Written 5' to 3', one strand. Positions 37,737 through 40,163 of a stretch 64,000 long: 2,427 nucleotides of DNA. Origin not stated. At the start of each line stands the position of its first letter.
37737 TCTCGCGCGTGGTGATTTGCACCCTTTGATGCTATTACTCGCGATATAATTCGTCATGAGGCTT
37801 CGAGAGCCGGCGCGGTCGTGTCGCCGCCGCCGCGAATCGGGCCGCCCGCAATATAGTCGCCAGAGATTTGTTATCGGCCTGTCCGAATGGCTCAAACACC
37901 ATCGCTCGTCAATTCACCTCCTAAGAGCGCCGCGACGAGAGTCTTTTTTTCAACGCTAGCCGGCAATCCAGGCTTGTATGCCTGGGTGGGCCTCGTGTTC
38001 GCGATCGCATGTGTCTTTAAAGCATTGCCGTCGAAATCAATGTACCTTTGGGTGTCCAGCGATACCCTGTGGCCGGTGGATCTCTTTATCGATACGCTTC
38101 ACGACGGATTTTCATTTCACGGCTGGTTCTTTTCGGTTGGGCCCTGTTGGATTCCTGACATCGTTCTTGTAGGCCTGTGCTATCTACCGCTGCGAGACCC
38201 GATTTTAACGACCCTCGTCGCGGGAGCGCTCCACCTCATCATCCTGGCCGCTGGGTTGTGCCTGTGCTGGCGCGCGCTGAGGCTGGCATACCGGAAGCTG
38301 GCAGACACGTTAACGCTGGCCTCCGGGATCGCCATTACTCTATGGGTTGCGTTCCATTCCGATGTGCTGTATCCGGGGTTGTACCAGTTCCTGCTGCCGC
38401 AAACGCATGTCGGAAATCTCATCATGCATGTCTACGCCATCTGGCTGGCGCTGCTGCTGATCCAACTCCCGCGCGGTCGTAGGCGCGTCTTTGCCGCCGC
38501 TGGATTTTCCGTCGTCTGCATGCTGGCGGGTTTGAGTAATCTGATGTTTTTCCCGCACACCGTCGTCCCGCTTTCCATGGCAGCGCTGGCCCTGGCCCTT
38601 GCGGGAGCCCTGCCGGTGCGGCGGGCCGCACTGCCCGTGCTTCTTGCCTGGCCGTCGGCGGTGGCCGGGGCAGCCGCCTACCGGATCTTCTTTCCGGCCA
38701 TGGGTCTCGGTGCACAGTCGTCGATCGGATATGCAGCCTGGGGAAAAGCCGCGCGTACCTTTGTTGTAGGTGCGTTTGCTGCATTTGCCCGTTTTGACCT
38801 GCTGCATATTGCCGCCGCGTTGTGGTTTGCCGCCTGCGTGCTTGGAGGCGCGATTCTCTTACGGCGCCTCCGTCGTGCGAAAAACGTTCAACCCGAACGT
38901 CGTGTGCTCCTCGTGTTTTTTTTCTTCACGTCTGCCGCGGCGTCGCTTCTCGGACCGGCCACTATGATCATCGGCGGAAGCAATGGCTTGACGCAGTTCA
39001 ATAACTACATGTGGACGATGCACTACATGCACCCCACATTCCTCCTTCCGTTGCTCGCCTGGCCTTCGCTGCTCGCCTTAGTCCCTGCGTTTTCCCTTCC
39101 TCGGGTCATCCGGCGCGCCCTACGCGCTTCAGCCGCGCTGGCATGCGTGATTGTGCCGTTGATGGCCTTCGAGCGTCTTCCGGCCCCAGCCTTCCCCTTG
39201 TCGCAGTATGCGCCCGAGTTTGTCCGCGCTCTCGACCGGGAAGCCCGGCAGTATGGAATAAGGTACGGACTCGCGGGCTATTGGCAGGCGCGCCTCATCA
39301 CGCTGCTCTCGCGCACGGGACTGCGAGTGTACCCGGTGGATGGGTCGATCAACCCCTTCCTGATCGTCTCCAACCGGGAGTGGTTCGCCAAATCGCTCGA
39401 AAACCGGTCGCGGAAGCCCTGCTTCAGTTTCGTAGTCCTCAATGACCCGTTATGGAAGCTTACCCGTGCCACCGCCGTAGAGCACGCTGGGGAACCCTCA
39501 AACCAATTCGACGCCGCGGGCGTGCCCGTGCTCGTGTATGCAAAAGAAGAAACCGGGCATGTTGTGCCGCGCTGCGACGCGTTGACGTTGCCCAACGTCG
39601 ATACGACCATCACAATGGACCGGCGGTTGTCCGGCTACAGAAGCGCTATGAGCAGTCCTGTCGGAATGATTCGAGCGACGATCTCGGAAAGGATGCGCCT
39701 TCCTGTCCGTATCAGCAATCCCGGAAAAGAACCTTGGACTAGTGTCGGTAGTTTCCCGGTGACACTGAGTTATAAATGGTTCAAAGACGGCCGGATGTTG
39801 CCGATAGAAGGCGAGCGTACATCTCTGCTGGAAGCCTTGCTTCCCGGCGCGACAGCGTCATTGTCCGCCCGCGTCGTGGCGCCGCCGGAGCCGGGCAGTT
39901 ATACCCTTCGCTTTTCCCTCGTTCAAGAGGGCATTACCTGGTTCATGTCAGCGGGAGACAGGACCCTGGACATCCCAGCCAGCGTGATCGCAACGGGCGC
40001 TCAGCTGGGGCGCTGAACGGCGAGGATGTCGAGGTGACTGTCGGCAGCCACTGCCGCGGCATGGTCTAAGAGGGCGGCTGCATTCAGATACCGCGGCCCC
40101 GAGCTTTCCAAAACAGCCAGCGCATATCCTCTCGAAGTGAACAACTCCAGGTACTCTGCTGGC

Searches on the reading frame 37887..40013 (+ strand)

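Call 18: search_protein_families(library=pfam, proteins=[window:37887-40013:+], max_evalue=0.001)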
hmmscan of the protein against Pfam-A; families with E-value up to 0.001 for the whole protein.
window:37887-40013:+ (709 aa): 0 families

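Call 69: search_protein_families(library=pfam, proteins=[window:37887-40013:+], max_evalue=0.01)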
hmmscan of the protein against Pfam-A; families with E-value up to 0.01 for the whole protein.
window:37887-40013:+ (709 aa): 1 family
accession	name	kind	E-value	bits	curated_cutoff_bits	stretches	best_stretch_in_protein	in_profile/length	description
PF16158.11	N_BRCA1_IG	-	0.0026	18.7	28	1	608-681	19-94/108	Ig-like domain from next to BRCA1 gene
